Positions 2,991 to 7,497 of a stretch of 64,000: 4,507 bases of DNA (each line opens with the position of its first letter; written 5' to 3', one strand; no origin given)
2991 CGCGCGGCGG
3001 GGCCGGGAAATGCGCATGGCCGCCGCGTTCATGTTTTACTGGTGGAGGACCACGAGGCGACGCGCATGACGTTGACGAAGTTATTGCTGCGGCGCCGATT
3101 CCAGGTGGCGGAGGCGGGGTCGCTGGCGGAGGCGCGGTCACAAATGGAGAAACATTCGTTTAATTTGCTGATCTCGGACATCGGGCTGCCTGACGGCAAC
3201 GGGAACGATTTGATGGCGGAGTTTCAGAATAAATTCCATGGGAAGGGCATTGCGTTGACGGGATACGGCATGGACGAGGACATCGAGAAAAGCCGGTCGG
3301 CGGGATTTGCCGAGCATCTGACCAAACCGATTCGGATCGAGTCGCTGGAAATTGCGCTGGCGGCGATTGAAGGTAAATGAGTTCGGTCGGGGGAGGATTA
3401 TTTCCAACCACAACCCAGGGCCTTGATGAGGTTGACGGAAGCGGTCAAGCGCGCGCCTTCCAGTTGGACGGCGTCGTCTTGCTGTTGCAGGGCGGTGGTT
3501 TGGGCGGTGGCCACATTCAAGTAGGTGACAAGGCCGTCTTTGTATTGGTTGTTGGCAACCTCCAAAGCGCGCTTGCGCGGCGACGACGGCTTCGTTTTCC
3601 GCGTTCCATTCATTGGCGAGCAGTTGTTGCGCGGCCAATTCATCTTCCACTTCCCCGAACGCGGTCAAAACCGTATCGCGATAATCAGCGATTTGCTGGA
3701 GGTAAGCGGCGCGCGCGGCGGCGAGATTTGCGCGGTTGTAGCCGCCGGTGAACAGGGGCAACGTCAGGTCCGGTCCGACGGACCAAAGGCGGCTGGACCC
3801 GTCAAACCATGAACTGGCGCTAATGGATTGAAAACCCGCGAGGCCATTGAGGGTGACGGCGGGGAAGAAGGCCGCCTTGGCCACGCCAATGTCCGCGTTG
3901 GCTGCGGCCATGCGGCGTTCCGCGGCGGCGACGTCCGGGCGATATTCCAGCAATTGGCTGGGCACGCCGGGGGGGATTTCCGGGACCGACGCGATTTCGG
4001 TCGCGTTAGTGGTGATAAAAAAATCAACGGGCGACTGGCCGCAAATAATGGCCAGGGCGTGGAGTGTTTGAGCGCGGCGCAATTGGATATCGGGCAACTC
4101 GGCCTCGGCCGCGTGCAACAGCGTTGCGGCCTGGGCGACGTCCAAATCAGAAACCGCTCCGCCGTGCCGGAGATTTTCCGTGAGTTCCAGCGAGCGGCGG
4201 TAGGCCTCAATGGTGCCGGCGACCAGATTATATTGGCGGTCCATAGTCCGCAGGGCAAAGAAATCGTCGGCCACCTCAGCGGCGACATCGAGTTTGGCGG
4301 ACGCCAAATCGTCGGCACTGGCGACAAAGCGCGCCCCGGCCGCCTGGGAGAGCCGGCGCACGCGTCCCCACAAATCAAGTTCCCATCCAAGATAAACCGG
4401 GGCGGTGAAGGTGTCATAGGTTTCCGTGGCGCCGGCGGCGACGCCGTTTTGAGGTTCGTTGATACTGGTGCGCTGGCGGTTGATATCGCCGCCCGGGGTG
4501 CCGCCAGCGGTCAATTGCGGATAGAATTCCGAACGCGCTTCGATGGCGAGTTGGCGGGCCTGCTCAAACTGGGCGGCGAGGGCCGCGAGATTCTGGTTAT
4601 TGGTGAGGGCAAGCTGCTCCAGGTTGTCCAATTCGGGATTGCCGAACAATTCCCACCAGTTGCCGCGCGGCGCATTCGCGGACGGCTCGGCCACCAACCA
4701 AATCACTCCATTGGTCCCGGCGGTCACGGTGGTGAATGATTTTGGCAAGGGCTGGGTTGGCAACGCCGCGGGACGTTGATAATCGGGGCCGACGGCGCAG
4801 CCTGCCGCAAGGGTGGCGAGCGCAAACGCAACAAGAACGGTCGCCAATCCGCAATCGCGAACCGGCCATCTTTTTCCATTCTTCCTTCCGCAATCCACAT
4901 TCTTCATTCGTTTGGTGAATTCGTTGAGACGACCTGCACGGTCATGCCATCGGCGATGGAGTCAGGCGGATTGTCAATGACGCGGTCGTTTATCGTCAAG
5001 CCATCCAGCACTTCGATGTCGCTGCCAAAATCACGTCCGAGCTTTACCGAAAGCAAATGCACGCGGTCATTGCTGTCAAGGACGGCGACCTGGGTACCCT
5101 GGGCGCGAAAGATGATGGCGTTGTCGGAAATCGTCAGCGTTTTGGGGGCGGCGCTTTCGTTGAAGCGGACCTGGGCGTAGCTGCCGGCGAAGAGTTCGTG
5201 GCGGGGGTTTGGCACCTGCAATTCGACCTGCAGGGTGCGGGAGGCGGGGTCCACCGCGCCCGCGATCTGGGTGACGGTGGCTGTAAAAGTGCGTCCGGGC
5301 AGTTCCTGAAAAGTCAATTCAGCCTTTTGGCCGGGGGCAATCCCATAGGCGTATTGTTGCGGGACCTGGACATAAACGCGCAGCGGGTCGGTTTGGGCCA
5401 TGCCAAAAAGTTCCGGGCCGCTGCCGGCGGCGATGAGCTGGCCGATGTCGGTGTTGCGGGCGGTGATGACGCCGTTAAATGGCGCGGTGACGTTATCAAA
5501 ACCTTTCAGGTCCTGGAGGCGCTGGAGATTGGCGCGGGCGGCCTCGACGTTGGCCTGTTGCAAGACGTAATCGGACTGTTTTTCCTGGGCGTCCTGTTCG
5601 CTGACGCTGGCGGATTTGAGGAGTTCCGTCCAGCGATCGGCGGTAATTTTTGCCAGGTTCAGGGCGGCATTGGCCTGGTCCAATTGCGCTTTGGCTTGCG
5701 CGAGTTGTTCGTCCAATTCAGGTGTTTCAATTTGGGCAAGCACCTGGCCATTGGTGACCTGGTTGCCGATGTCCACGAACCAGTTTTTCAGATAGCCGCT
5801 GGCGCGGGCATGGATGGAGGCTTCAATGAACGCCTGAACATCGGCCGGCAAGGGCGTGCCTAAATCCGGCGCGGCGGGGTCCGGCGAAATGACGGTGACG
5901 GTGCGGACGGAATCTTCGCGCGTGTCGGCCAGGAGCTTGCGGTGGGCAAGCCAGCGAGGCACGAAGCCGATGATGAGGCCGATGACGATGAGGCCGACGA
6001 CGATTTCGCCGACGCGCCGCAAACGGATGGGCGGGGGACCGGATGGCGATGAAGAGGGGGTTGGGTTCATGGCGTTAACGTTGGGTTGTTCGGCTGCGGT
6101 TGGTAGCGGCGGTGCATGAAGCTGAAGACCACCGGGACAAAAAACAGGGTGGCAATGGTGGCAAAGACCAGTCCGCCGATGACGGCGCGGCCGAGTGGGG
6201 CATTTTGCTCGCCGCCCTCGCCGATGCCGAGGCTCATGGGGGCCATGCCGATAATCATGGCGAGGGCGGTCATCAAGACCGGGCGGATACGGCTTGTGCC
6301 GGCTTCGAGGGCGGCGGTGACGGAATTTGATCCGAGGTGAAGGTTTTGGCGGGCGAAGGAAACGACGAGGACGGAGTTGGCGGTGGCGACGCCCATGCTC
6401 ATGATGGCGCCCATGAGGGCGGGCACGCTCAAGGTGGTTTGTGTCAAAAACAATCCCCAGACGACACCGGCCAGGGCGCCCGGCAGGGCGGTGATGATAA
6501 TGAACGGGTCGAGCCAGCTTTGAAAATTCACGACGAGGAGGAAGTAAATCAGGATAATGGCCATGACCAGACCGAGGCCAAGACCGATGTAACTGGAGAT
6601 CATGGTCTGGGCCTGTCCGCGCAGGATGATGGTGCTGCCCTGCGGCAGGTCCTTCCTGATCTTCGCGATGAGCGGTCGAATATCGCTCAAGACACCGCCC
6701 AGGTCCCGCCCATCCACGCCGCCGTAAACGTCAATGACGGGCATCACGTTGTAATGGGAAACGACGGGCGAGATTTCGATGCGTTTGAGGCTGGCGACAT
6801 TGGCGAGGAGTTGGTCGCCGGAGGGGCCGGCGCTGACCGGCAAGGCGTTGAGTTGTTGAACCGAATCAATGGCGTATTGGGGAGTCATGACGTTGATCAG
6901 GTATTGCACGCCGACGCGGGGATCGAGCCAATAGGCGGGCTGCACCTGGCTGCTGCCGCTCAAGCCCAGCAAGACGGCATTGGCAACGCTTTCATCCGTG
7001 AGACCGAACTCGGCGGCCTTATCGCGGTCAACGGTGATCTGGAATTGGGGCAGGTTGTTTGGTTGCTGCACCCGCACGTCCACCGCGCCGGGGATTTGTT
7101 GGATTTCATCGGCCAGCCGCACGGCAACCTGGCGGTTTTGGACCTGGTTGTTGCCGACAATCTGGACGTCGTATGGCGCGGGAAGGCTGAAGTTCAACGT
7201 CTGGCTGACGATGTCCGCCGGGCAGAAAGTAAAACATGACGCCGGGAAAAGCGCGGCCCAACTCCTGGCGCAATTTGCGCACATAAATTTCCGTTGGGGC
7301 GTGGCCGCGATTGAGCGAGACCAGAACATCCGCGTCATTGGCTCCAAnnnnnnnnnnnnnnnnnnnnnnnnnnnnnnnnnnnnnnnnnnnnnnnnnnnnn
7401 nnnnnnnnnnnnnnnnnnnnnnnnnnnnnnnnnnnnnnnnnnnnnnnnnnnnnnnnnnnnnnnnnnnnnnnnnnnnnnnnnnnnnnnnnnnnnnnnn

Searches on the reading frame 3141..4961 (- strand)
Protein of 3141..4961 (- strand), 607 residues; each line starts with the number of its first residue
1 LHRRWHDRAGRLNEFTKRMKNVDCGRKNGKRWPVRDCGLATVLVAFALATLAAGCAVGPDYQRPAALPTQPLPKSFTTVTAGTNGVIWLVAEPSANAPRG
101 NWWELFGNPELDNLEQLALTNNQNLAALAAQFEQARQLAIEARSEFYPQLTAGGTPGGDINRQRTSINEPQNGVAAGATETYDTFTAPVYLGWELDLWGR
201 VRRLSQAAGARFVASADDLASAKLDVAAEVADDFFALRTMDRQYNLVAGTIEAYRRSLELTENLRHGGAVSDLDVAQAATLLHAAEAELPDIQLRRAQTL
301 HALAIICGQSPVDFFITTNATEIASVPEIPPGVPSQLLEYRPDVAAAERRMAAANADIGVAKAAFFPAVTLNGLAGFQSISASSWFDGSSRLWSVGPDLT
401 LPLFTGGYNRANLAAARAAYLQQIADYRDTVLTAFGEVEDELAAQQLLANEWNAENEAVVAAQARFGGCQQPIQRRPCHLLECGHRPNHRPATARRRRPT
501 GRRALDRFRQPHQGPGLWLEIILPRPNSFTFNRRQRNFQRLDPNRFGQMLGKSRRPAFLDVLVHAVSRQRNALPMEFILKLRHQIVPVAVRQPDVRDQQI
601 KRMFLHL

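Call 39: search_protein_families(library=pfam, proteins=[window:3141-4961:-], max_evalue=0.0001)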
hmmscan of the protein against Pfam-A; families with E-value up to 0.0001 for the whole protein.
window:3141-4961:- (607 aa): 1 family
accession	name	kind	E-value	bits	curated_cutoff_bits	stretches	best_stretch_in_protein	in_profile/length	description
PF02321.23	OEP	-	2.2e-38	132.4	22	2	111-304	1-183/187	Outer membrane efflux protein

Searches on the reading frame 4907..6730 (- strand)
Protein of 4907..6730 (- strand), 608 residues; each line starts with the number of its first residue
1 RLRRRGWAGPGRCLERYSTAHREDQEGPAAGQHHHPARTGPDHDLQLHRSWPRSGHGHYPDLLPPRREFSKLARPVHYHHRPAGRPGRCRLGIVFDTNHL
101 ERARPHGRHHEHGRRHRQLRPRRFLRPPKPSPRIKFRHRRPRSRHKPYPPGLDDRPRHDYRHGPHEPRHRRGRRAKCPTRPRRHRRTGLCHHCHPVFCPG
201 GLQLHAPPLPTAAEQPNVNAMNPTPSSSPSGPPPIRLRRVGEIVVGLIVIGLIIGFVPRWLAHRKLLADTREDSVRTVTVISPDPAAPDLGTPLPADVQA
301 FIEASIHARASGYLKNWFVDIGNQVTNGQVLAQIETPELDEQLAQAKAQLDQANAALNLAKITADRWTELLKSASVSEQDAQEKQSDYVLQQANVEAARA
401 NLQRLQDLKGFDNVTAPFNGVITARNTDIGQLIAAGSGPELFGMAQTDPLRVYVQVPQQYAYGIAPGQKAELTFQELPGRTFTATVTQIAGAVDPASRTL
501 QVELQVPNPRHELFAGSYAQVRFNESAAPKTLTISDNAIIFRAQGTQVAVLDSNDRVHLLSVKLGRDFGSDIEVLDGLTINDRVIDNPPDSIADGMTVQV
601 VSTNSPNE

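Call 39: search_protein_families(library=pfam, proteins=[window:4907-6730:-], max_evalue=0.0001)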
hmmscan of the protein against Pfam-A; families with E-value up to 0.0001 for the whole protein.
window:4907-6730:- (608 aa): 2 families
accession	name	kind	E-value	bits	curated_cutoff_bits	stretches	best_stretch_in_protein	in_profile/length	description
PF16576.10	HlyD_D23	-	2.8e-28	99.1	30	1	304-519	20-214/214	Barrel-sandwich domain of CusB or HlyD membrane-fusion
PF13437.12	HlyD_3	-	1.9e-17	64.4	22.2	1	414-510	2-97/106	HlyD family secretion protein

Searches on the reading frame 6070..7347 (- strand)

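Call 39: search_protein_families(library=pfam, proteins=[window:6070-7347:-], max_evalue=0.0001)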
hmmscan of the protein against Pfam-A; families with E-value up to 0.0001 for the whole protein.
window:6070-7347:- (426 aa): 2 families
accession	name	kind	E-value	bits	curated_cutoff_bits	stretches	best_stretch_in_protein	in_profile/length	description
PF00873.25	ACR_tran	-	8.7e-70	236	28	1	52-412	666-1021/1021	AcrB/AcrD/AcrF family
PF03176.21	MMPL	-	4.1e-06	26.4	20.5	1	226-417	113-308/333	MMPL family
